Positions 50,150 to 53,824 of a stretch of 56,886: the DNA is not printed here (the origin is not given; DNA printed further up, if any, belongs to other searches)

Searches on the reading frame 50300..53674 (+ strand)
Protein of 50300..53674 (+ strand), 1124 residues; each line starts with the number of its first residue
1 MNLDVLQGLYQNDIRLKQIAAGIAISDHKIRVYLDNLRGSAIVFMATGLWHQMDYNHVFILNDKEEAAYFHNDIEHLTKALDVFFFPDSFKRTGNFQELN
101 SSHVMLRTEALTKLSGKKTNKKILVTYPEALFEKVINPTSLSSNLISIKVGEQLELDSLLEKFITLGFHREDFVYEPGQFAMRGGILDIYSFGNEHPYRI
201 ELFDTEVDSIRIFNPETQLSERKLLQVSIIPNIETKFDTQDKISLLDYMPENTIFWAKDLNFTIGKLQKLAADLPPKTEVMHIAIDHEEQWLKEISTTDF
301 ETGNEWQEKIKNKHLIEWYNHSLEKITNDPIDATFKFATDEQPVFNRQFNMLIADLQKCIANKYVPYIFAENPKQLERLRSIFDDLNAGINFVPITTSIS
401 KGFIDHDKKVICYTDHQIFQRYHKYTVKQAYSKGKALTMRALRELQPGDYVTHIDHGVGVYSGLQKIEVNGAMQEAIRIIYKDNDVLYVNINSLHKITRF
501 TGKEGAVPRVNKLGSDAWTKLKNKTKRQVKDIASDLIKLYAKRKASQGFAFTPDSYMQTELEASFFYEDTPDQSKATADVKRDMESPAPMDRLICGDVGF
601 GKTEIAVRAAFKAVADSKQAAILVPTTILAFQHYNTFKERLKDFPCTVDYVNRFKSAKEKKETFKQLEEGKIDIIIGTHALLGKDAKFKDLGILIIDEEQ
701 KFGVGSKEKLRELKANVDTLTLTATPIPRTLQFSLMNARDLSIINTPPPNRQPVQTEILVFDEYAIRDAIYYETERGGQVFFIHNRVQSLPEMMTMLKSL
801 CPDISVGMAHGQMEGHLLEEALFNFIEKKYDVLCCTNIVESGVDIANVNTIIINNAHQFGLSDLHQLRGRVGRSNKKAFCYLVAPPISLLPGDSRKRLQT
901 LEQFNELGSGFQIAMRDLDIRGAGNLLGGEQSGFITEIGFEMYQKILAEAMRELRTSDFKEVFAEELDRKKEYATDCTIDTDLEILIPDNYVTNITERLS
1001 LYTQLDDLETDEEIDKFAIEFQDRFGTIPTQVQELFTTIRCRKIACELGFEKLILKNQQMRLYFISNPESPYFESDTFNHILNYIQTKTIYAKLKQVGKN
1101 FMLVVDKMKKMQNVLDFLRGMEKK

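Call 42: search_protein_families(library=pfam, proteins=[window:50300-53674:+], max_evalue=0.0001)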
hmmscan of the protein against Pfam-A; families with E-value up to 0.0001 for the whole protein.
window:50300-53674:+ (1124 aa): 6 families
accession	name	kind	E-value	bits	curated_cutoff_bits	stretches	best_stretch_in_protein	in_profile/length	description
PF17757.6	UvrB_inter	-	1.9e-24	86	22.9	1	146-232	1-88/91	UvrB interaction domain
PF03461.20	TRCF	-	3.3e-24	85.5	25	1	982-1071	2-91/95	TRCF domain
PF00270.35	DEAD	-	7.6e-24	84.7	26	1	570-731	1-164/167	DEAD/DEAH box helicase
PF00271.37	Helicase_C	-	4.9e-20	72.3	23.5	1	769-874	9-109/110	Helicase conserved C-terminal domain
PF02559.22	CarD_TRCF_RID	-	2.4e-16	60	23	1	445-500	1-56/57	CarD-like/TRCF RID domain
PF04851.21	ResIII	-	2.7e-08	34.3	22.5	1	571-726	6-162/164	Type III restriction enzyme, res subunit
